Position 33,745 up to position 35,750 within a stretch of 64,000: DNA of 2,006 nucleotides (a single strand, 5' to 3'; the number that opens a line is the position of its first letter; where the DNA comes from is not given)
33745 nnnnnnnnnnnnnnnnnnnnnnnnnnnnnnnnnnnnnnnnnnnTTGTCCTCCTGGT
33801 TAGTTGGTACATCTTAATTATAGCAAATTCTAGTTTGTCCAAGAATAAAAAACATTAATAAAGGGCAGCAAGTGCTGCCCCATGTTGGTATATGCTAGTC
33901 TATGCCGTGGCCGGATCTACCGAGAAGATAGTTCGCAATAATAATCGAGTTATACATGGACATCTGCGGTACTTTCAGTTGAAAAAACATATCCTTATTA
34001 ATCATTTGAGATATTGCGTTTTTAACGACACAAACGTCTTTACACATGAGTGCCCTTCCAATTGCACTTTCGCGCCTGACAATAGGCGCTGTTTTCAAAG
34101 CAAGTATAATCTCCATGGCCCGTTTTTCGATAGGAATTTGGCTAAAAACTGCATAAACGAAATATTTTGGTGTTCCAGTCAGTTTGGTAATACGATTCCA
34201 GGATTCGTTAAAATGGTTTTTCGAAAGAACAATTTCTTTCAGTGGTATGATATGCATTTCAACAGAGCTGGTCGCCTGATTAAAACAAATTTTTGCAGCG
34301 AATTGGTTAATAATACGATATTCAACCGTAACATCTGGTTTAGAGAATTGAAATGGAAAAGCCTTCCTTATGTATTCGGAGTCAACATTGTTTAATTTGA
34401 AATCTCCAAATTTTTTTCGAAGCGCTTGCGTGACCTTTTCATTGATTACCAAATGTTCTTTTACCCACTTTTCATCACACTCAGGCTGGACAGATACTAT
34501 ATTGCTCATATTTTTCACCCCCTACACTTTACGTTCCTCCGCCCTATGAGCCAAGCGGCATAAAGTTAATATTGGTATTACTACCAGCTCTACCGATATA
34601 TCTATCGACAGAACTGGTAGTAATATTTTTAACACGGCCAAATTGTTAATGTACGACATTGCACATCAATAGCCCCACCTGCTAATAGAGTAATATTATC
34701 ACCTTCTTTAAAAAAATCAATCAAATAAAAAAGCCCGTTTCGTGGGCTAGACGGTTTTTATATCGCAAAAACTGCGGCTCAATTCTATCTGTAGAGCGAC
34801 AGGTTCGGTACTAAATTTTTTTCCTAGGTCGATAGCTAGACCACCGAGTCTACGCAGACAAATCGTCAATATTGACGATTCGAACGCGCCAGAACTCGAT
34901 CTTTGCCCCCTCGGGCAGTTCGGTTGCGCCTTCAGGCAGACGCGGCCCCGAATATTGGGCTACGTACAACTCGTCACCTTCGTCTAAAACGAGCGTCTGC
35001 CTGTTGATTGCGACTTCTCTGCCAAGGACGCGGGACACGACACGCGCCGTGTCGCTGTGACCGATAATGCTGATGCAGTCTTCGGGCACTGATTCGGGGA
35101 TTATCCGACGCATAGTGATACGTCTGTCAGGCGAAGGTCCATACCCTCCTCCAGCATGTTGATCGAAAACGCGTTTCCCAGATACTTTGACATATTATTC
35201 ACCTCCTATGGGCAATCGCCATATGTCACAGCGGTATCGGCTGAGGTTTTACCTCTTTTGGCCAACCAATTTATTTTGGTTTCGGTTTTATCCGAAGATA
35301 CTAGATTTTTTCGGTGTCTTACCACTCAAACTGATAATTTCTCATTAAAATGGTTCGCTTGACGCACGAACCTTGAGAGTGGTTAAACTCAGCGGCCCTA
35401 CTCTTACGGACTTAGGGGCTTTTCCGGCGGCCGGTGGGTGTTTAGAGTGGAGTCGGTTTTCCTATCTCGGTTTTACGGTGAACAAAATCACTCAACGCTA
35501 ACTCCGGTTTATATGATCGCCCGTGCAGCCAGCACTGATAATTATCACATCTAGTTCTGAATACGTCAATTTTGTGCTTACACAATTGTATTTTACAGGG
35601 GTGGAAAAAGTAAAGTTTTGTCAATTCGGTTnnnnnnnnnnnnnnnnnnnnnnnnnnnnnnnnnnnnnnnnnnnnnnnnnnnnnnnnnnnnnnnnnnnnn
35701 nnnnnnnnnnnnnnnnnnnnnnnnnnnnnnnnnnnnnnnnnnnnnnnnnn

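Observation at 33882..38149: Accessory islet between hpf and serS: two orphan proteins, a ring-nuclease remnant, a long non-coding stretch and a wHTH regulator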

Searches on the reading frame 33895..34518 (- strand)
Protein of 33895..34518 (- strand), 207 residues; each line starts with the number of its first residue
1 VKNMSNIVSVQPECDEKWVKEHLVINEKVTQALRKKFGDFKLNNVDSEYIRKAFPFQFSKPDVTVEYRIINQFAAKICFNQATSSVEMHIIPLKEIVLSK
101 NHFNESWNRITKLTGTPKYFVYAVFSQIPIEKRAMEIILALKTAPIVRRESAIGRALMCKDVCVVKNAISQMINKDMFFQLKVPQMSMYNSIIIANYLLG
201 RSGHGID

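Call 6: search_protein_families(library=pfam, max_evalue=0.1, proteins=[window:33895-34518:-])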
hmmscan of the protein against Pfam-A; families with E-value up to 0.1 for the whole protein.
window:33895-34518:- (207 aa): 2 families
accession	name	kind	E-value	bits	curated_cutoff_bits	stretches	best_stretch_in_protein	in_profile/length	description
PF06822.17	DUF1235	-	0.0055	16.5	25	1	126-197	182-255/261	Protein of unknown function (DUF1235)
PF21106.3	YtxK_like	-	0.058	14.2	24.3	0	25-54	44-73/81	YtxK N-terminal helical domain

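Call 7: search_protein_families(library=padloc, max_evalue=0.1, proteins=[window:33895-34518:-])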
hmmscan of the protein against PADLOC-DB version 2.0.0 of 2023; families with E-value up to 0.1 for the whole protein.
window:33895-34518:- (207 aa): 0 families

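Call 8: search_protein_families(library=phrogs, max_evalue=0.1, proteins=[window:33895-34518:-])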
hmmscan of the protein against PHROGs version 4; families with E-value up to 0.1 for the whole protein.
window:33895-34518:- (207 aa): 2 families
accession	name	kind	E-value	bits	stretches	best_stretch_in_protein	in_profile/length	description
phrog_14655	-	unknown function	0.031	15.6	0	28-52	26-50/70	-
phrog_38153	-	unknown function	0.064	14.8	0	33-108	5-80/97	-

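Call 16: find_homologous_proteins(query=window:33895-34518:-)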
Query window:33895-34518:- (207 aa): 1 proteins with E <= 0.001 among 48 candidates.
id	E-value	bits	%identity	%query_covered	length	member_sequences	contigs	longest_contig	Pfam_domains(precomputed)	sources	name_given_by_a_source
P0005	1.3e-130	451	100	99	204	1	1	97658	-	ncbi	-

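Call 49: search_protein_families(library=ncbifam, max_evalue=0.1, proteins=[window:33895-34518:-])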
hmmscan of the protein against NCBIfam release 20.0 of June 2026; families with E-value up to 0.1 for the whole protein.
window:33895-34518:- (207 aa): 0 families

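Call 78: search_solved_structures(query=window:33895-34509:-, max_evalue=10)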
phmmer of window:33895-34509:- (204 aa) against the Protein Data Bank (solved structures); distinct sequences matched with E-value up to 10: 0.

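Call 110: search_protein_families(library=padloc, max_evalue=0.01, proteins=[L107:153-992:-])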
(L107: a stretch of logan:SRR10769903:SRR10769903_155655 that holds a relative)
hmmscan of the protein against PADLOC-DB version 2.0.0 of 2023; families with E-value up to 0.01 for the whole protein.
L107:153-992:- (279 aa): 0 families

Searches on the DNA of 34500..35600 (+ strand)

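Call 86: search_dna_similar(query=window:34740-35560:+, collection=phages, mode=distant, max_rows=10)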
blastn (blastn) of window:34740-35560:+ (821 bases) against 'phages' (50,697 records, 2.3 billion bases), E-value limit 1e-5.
No match.

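Call 106: search_rna_families(source=window, start=34500, end=35600, threshold=evalue, max_evalue=10, show_alignments=2)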
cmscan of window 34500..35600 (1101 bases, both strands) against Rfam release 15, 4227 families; matches with E-value up to 10: 4.
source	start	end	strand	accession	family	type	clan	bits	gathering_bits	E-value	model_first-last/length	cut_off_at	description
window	34567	34634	+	RF04010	mir-3003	Gene; miRNA;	-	24.6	70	0.11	1-76/76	no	mir-3003 microRNA precursor family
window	34691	34758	-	RF02900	AaHKsRNA82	Gene; sRNA;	-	19.4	51.4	5.5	1-81/81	no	Aggregatibacter sRNA 82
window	34565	34632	-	RF04051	mir-8517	Gene; miRNA;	-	16.3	70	4.5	1-108/108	no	mir-8517 microRNA precursor family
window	34564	34635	-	RF00885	MIR821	Gene; miRNA;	-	14.1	249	7.9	1-275/275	no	MIR821 microRNA precursor family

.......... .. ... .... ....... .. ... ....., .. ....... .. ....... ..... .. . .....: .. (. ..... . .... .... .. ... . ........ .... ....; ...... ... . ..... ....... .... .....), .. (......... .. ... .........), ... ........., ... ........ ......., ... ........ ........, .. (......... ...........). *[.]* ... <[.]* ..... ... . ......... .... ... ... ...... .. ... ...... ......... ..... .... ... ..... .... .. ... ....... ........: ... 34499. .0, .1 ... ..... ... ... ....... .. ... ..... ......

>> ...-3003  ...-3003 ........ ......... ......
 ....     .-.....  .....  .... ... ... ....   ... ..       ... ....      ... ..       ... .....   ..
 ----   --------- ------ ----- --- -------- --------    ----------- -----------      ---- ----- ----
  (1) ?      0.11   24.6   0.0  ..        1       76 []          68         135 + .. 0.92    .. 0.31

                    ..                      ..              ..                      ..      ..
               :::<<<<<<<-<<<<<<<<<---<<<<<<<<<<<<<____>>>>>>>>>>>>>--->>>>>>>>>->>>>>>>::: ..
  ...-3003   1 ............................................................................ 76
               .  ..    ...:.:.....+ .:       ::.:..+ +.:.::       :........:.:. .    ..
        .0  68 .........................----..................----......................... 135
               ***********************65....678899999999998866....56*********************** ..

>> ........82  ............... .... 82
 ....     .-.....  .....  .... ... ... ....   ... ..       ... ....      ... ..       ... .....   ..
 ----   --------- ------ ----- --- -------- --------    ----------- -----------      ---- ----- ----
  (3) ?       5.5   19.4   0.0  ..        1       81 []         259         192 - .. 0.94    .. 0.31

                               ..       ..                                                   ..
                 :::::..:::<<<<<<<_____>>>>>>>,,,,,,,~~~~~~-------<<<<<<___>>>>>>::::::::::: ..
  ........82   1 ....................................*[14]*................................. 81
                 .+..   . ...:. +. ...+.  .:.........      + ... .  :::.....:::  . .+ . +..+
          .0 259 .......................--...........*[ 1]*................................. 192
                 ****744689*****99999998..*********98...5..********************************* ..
